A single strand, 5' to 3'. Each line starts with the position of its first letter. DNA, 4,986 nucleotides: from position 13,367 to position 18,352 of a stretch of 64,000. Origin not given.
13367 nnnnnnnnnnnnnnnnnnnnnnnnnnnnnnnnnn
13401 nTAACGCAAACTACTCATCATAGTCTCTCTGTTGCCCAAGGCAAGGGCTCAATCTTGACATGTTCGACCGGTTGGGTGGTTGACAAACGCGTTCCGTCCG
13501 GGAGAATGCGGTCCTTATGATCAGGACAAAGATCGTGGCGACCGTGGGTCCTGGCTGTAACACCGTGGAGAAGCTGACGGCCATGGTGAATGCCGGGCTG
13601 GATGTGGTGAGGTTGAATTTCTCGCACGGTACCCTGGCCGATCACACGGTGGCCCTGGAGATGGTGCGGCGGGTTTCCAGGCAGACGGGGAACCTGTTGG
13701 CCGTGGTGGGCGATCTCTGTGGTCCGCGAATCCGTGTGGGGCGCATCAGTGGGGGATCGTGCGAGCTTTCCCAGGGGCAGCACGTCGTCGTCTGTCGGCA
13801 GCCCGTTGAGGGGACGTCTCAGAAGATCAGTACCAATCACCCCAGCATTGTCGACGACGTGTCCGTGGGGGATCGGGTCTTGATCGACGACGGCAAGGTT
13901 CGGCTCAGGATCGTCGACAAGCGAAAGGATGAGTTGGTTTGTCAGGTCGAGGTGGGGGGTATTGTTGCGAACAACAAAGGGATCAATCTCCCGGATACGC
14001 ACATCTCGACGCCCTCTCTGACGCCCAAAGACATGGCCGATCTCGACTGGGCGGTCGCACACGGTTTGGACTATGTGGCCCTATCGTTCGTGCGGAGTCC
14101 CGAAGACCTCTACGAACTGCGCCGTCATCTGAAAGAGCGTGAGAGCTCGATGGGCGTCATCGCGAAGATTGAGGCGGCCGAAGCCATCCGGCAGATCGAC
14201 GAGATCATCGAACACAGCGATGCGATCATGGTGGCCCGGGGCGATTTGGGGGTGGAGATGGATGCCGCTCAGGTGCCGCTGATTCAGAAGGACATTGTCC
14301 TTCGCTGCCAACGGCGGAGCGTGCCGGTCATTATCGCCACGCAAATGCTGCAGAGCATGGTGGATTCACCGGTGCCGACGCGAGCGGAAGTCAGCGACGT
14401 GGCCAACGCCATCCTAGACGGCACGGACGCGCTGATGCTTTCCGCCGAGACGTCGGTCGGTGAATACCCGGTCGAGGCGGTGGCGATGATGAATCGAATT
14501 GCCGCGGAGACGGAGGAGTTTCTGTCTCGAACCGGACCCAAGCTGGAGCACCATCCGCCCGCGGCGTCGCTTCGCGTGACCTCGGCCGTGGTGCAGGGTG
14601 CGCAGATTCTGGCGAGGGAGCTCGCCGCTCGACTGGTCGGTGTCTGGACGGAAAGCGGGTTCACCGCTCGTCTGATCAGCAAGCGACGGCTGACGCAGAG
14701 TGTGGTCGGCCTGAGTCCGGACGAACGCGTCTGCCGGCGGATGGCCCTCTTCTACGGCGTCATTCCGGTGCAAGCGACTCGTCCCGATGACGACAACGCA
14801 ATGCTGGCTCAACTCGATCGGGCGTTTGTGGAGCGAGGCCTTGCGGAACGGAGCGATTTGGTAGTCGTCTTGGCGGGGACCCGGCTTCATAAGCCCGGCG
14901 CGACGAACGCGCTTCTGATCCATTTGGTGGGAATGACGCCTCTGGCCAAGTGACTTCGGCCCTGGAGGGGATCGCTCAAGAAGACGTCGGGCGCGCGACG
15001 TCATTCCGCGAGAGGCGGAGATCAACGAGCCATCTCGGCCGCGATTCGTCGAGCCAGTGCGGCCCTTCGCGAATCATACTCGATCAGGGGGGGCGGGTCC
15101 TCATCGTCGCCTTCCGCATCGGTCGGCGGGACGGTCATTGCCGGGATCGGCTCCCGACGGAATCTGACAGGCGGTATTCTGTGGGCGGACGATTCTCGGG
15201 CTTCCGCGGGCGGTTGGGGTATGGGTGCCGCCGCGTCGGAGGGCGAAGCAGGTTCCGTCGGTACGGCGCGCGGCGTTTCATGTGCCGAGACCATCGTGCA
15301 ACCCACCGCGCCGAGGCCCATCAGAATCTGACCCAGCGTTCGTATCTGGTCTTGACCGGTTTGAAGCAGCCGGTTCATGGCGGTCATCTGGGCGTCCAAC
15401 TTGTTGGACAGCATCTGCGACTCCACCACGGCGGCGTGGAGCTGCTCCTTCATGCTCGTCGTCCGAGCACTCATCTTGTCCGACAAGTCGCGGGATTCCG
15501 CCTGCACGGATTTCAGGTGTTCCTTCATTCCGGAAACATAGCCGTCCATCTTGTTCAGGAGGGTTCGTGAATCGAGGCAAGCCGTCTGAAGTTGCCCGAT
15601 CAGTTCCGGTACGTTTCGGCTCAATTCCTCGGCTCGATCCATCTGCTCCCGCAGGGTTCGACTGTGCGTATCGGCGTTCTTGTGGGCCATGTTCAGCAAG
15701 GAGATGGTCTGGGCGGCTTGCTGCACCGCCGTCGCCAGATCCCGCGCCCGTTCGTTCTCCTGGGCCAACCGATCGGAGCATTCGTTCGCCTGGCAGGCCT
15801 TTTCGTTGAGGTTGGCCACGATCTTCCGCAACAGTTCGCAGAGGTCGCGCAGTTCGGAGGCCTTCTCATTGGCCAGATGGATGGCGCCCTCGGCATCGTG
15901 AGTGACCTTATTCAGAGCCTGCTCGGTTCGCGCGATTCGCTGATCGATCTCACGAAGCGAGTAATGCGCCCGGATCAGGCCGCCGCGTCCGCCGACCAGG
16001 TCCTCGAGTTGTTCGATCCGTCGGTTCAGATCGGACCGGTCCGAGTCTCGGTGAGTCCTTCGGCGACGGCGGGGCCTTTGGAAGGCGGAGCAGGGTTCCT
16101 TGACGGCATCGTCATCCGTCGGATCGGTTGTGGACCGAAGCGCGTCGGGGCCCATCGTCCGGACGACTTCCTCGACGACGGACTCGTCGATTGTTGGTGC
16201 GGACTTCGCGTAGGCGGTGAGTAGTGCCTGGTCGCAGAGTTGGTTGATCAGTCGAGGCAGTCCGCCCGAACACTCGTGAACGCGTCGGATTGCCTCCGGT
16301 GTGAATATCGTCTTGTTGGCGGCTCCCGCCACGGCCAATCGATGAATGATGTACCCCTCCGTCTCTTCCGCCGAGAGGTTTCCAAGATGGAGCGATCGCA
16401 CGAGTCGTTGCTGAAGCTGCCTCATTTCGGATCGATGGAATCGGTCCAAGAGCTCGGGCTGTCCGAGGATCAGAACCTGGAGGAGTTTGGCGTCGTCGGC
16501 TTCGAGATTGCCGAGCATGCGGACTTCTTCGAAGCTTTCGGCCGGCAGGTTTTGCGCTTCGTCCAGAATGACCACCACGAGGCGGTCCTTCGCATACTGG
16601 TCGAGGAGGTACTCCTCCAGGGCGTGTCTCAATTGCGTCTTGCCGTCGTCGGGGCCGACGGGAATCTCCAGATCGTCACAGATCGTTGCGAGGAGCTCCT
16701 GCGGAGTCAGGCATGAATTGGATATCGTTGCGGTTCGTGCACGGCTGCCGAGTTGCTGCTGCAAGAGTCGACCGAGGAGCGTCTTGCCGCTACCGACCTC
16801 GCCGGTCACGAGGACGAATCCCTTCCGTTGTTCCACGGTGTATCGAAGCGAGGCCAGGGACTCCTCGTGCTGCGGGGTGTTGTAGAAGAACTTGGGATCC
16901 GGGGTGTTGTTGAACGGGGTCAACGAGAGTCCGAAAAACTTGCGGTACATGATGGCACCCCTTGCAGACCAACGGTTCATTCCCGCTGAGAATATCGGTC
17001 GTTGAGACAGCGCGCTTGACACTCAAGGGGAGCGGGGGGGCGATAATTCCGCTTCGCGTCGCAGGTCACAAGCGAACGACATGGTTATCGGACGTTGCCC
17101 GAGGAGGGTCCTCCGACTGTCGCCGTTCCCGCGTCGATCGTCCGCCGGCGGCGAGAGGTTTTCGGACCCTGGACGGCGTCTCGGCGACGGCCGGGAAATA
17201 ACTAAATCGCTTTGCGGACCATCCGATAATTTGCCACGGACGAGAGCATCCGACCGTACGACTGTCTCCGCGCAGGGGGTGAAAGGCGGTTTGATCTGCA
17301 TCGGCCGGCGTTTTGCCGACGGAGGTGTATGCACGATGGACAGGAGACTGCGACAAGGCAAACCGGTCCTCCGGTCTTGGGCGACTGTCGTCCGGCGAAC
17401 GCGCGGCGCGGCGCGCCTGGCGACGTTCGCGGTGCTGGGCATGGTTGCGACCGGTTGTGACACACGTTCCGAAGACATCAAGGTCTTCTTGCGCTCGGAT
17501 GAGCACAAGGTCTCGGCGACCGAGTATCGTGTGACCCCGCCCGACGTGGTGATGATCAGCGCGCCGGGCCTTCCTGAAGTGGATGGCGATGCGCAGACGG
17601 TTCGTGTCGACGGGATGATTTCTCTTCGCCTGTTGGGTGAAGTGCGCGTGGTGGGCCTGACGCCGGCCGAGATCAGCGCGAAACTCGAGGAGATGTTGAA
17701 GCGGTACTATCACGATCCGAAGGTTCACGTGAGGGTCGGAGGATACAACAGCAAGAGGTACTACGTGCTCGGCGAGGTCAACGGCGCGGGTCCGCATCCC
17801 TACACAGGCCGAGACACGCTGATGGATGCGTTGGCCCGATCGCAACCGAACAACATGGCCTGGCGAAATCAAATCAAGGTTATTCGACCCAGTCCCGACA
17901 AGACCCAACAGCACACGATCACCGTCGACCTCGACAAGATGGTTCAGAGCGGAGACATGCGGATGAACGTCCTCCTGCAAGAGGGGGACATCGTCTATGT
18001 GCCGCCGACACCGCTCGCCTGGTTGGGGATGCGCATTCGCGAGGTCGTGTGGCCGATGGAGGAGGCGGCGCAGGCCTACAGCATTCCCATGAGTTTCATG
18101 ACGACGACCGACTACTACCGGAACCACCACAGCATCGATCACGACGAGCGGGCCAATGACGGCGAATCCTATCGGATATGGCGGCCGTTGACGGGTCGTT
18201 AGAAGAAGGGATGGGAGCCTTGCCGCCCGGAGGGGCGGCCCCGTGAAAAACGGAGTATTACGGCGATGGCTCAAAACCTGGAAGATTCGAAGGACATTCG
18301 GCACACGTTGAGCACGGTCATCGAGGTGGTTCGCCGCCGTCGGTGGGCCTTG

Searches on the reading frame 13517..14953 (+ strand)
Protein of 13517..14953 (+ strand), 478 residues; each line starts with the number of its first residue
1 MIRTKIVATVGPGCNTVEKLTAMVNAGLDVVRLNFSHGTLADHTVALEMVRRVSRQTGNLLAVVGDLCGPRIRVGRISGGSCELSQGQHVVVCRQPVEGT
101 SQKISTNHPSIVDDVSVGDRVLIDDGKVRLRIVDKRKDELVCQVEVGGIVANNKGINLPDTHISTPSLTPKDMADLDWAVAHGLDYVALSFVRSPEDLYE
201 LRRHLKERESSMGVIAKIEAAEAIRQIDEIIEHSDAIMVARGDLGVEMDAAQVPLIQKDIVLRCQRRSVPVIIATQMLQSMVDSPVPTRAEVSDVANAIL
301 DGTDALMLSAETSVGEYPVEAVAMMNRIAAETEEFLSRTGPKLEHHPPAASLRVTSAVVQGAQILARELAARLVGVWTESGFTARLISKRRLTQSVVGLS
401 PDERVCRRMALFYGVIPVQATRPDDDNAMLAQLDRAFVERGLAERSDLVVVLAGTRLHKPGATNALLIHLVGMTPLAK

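Call 7: search_protein_families(library=ncbifam, proteins=[window:13517-14953:+], max_evalue=0.0001)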
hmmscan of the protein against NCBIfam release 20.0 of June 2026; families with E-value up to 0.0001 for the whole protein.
window:13517-14953:+ (478 aa): 7 families
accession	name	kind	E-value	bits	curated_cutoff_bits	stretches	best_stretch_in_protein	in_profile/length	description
NF004491.0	PRK05826.1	subfamily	5e-158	526.5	432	1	3-471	6-475/477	pyruvate kinase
NF004978.0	PRK06354.1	subfamily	3.4e-155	517.8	462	1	3-472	9-479/590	pyruvate kinase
TIGR01064.1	pyruv_kin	equivalog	7.5e-155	516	306.4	1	3-470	2-475/476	pyruvate kinase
NF004886.0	PRK06247.1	subfamily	6.7e-151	503.2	623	1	3-472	6-471/476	pyruvate kinase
NF006664.0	PRK09206.1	equivalog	1.2e-122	409.8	686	1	1-470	1-469/470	pyruvate kinase PykF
NF005234.0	PRK06739.1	equivalog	1e-91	307.5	564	1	7-333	6-329/352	pyruvate kinase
NF011314.0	PRK14725.1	equivalog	2.7e-62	211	642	2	98-335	355-596/614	pyruvate kinase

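Call 8: search_protein_families(library=pfam, proteins=[window:13517-14953:+], max_evalue=0.0001)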
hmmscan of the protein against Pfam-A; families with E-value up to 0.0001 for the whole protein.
window:13517-14953:+ (478 aa): 2 families
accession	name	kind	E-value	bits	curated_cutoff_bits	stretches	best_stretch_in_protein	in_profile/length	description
PF00224.27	PK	-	1.2e-112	376.7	30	1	3-322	3-328/328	Pyruvate kinase, barrel domain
PF02887.21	PK_C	-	3.5e-24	85.5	28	1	357-469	2-114/114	Pyruvate kinase, alpha/beta domain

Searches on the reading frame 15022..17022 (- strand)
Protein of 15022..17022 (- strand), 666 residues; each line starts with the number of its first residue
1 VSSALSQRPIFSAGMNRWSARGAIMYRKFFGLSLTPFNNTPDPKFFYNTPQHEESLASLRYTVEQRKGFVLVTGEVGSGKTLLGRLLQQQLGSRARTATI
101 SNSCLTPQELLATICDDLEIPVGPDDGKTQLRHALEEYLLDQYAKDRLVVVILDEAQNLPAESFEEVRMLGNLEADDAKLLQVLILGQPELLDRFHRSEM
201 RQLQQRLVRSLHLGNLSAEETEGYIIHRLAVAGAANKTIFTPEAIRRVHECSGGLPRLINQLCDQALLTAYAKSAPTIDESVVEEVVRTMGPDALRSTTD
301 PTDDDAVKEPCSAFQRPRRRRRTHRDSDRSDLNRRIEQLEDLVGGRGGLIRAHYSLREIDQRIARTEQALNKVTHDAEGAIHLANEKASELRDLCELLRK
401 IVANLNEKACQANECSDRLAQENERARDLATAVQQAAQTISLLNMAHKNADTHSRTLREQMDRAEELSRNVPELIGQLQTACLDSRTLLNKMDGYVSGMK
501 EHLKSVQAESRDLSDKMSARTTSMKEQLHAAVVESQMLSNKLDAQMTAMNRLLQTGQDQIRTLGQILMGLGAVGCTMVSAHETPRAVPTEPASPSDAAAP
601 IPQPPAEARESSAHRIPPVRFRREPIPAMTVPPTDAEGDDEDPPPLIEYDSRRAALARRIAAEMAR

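Call 4: search_protein_families(library=ncbifam, proteins=[window:15022-17022:-], max_evalue=0.01)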
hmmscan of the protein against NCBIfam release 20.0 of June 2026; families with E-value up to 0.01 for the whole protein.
window:15022-17022:- (666 aa): 7 families
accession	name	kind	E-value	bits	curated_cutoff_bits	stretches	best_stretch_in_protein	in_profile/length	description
TIGR03015.1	pepcterm_ATPase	hypoth_equivalog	1.2e-79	267.5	324.5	1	25-290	1-266/269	XrtA/PEP-CTERM system-associated ATPase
TIGR02168.1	SMC_prok_B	equivalog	3.9e-07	28.2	567.35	1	355-566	743-982/1181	chromosome segregation protein SMC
TIGR02169.1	SMC_prok_A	equivalog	4.5e-06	24.7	729.4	1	327-560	245-486/1165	chromosome segregation protein SMC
NF003034.1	PRK03918.1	equivalog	0.00044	18.3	700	1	355-541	177-360/878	DNA double-strand break repair ATPase Rad50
NF041034.1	Rad50_Sulf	equivalog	0.0044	14.9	1000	1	356-563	512-709/872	DNA double-strand break repair ATPase Rad50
NF047389.1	ATPase_Sll1717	subfamily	0.005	16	75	0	46-116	17-72/454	P-loop ATPase, Sll1717 family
NF041000.1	ATPase_ComGA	equivalog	0.0085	15.1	300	0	53-88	114-150/267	competence type IV pilus ATPase ComGA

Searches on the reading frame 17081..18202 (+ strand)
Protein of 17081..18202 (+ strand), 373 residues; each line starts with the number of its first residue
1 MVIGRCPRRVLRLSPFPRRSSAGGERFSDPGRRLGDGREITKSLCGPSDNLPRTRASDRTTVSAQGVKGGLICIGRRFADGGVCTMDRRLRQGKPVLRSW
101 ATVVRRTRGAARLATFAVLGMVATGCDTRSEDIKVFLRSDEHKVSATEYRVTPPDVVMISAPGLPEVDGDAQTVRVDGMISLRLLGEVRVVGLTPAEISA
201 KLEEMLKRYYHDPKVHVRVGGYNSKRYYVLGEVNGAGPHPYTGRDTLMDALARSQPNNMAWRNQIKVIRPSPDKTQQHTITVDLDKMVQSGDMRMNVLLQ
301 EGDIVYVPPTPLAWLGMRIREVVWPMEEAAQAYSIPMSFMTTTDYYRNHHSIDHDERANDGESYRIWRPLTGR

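Call 3: search_protein_families(library=pfam, proteins=[window:17081-18202:+], max_evalue=0.01)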
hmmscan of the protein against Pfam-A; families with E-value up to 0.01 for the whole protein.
window:17081-18202:+ (373 aa): 2 families
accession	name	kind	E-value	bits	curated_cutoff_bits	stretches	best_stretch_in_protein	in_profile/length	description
PF02563.21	Poly_export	-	6e-18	65.2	28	1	145-219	3-76/77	Polysaccharide biosynthesis/export protein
PF22461.2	SLBB_2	-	5.1e-10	39.8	27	1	225-307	1-79/79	SLBB domain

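Call 4: search_protein_families(library=ncbifam, proteins=[window:17081-18202:+], max_evalue=0.01)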
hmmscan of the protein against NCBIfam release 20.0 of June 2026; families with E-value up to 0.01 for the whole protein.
window:17081-18202:+ (373 aa): 4 families
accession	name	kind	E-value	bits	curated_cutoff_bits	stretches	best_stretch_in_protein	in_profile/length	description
TIGR03027.2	pepcterm_export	equivalog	5.5e-27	94.5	180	1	148-308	2-165/169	XrtA/PEP-CTERM system exopolysaccharide export protein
NF011658.0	PRK15078.1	subfamily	5.9e-21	74.6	333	1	141-308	77-250/380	polysaccharide export protein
TIGR03028.1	EpsE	equivalog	3.5e-19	69.1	262.65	1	148-313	1-165/239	polysaccharide export protein EpsE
NF041843.1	EpsY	equivalog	1.5e-16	60.3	320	1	109-307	14-210/211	exopolysaccharide export protein EpsY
